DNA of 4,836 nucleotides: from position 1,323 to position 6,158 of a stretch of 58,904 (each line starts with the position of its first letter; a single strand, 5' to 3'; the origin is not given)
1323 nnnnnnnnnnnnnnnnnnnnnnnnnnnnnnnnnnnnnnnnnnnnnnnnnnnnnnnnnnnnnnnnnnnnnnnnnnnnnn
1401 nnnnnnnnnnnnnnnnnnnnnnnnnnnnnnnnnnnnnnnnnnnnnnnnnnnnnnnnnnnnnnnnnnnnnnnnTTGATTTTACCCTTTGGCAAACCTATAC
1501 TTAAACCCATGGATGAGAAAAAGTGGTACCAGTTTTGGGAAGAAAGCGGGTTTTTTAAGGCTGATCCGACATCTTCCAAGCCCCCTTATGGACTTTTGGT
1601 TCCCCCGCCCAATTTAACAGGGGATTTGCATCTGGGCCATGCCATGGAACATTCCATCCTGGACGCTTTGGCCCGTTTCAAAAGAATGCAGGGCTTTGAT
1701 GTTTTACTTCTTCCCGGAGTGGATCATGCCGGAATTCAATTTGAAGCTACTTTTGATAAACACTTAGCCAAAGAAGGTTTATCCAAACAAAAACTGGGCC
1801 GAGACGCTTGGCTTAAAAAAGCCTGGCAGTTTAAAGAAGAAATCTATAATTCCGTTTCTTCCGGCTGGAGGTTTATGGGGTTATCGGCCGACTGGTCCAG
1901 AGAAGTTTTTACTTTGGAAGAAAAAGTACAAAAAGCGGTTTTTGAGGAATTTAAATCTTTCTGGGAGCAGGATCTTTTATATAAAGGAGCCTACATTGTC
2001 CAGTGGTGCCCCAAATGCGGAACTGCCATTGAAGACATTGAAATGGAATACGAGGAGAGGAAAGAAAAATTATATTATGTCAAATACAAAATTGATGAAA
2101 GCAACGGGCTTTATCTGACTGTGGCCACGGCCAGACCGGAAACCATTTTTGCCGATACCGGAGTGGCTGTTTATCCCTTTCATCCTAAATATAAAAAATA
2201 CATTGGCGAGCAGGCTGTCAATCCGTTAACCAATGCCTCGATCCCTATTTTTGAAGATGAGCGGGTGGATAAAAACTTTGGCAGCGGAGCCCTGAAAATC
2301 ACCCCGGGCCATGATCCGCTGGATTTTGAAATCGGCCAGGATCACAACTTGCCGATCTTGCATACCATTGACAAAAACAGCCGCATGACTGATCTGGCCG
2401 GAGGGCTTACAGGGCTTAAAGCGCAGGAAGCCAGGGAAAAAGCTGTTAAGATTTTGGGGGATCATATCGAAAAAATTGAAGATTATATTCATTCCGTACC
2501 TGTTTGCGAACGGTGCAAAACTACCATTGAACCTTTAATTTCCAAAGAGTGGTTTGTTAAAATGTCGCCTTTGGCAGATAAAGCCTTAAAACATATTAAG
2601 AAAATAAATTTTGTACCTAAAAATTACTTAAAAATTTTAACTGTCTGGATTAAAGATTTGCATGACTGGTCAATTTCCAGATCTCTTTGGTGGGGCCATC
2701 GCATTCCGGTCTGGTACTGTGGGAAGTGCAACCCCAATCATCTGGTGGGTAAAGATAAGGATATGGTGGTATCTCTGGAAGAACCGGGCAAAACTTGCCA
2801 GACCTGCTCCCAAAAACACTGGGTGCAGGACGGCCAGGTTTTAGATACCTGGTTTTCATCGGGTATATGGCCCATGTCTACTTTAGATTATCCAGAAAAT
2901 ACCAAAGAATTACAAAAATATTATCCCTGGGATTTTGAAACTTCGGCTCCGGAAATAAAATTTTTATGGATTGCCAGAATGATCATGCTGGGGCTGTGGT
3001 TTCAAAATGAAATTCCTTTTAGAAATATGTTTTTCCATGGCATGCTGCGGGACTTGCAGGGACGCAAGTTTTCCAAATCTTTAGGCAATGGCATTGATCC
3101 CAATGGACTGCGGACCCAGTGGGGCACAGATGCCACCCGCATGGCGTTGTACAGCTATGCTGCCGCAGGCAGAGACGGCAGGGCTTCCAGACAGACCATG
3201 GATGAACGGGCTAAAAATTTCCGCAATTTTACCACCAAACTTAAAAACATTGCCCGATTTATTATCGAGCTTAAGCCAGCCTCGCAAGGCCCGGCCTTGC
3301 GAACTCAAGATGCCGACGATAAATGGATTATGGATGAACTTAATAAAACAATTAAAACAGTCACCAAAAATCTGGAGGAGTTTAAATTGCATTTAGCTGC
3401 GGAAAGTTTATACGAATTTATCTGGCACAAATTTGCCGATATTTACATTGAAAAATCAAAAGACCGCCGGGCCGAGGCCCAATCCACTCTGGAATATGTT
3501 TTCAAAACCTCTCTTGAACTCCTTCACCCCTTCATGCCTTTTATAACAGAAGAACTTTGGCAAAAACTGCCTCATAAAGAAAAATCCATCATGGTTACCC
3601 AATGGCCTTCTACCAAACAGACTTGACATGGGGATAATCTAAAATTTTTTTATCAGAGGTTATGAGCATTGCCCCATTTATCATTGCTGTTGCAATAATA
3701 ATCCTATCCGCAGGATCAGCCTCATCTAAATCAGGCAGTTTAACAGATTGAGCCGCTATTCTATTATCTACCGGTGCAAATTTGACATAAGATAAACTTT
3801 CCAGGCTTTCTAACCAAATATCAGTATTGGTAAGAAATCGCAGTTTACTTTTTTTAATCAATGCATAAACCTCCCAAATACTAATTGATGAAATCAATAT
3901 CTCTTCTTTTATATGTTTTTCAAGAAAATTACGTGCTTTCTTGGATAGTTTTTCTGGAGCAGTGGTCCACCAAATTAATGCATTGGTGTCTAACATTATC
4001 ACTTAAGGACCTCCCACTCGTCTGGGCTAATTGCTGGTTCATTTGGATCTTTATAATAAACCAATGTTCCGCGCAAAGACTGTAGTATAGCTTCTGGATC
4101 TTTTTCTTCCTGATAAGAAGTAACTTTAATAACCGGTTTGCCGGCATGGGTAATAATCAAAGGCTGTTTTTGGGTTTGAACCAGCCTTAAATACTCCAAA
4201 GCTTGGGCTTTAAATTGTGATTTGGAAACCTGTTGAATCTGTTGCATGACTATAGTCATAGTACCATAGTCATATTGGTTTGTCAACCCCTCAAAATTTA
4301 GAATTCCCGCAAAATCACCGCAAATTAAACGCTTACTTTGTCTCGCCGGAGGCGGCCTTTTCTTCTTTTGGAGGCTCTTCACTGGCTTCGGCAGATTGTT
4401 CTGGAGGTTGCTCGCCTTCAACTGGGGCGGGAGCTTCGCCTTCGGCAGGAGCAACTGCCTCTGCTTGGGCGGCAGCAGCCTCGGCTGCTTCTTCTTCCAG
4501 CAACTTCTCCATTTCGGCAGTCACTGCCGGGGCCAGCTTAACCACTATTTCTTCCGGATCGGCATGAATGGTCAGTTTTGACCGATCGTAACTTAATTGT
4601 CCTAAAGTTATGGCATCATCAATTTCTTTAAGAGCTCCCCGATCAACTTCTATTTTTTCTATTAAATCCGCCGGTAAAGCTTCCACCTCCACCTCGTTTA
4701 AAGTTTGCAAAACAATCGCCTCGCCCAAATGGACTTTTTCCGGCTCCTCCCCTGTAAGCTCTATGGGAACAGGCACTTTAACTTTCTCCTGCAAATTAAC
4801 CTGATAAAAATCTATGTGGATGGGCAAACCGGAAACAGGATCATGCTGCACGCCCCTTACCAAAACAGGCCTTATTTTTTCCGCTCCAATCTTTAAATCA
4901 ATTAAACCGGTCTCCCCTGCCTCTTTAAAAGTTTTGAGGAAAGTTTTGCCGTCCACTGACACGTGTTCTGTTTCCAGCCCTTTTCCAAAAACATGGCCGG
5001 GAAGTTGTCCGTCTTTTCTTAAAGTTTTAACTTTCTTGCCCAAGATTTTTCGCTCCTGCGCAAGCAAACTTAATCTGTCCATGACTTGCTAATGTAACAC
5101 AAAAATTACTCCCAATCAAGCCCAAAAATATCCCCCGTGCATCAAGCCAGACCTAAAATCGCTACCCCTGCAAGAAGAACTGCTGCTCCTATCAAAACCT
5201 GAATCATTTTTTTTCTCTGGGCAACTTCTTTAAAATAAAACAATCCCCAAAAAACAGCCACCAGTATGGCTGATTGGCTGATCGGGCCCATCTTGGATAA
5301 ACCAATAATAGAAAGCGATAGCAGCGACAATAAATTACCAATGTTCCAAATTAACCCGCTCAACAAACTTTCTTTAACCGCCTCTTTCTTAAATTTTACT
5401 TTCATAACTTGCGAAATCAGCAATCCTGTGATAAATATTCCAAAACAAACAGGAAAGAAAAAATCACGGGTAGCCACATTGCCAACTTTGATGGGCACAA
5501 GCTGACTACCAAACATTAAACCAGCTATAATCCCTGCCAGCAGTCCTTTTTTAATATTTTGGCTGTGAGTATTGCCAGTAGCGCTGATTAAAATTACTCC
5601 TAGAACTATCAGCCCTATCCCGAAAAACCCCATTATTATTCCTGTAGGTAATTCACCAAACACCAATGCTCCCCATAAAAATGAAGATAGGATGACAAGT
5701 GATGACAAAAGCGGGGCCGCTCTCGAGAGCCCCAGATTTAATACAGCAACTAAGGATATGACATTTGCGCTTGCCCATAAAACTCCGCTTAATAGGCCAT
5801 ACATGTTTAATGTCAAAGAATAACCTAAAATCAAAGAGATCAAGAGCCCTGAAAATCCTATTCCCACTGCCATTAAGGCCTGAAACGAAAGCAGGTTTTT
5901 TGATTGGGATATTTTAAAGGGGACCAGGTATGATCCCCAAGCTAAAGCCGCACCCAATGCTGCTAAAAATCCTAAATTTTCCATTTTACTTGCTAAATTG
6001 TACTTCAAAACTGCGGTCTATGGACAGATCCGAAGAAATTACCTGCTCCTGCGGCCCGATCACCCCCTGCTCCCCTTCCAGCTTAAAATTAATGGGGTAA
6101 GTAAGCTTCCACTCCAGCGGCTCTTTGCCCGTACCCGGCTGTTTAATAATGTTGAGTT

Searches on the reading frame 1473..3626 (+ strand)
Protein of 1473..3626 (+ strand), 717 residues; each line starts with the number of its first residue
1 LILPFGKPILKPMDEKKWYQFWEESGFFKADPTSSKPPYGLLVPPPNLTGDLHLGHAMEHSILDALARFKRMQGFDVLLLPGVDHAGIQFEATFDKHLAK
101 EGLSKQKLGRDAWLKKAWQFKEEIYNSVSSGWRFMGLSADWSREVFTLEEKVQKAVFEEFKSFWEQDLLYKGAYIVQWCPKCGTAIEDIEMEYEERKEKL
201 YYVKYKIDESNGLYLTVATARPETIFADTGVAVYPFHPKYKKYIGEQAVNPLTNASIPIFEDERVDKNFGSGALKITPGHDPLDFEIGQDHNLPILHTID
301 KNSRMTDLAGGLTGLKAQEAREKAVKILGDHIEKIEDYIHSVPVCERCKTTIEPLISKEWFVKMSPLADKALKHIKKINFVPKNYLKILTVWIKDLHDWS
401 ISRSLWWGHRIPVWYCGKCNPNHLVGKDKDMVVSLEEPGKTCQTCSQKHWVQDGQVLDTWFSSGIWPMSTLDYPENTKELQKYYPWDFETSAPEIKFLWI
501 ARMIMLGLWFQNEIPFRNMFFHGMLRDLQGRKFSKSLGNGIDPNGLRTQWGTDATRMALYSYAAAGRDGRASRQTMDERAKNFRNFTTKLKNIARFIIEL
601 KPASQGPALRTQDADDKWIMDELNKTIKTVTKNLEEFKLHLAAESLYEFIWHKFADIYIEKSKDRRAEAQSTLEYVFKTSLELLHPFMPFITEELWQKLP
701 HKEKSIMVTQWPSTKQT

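Call 41: search_protein_families(library=pfam, proteins=[window:1473-3626:+], max_evalue=0.001)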
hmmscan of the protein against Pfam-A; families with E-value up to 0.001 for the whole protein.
window:1473-3626:+ (717 aa): 4 families
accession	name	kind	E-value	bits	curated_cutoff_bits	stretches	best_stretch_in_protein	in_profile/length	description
PF00133.28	tRNA-synt_1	-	8.3e-116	387.6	22.7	1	17-569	1-411/414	tRNA synthetases class I (I, L, M and V)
PF08264.19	Anticodon_1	-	8.3e-34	117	25.1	1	616-714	1-107/148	Anticodon-binding domain of tRNA ligase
PF09334.17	tRNA-synt_1g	-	4.8e-22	78.7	20.1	2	317-412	144-238/391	tRNA synthetases class I (M)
PF13603.12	tRNA-synt_1_2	-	3.7e-09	36.8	25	1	245-305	86-146/185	Leucyl-tRNA synthetase, editing domain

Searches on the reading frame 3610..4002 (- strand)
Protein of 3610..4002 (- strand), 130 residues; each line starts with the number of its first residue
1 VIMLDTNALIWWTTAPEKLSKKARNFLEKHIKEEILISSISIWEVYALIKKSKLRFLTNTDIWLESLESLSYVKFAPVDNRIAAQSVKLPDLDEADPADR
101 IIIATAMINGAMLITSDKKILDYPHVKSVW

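Call 41: search_protein_families(library=pfam, proteins=[window:3610-4002:-], max_evalue=0.001)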
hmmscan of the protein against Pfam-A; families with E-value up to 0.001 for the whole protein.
window:3610-4002:- (130 aa): 2 families
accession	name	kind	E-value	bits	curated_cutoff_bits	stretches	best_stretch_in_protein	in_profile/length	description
PF01850.27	PIN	-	1.3e-21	77.8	23.6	1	2-123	1-117/120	PIN domain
PF13470.12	PIN_3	-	0.00014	23.1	27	1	2-119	2-115/115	PIN domain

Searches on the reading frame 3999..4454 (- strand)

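Call 41: search_protein_families(library=pfam, proteins=[window:3999-4454:-], max_evalue=0.001)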
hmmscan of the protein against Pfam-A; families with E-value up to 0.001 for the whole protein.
window:3999-4454:- (151 aa): 1 family
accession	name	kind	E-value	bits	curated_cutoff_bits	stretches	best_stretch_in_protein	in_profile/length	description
PF02604.26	PhdYeFM_antitox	-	1.3e-07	31.7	29.8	1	75-116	3-44/74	Antitoxin Phd_YefM, type II toxin-antitoxin system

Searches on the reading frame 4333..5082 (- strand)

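Call 41: search_protein_families(library=pfam, proteins=[window:4333-5082:-], max_evalue=0.001)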
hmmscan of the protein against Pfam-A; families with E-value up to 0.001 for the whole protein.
window:4333-5082:- (249 aa): 2 families
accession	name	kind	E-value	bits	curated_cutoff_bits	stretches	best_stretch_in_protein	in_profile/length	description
PF01386.24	Ribosomal_L25p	-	4.6e-18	65.9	23.6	1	8-92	3-82/82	Ribosomal L25p family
PF14693.11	Ribosomal_TL5_C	-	2.3e-14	53.9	27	1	100-185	1-82/84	Ribosomal protein TL5, C-terminal domain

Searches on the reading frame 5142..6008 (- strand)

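Call 41: search_protein_families(library=pfam, proteins=[window:5142-6008:-], max_evalue=0.001)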
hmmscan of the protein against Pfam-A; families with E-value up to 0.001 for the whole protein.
window:5142-6008:- (288 aa): 3 families
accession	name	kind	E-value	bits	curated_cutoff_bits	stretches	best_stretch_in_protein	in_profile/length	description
PF06800.18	Sugar_transport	-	2.5e-29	103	26.3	1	15-287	1-279/280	Sugar transport protein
PF07857.17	TMEM144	-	3.4e-15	56.3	26.2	2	12-143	2-136/332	Transmembrane family, TMEM144 of transporters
PF00892.27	EamA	-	8.3e-06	26.6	28.2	0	154-284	2-132/135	EamA-like transporter family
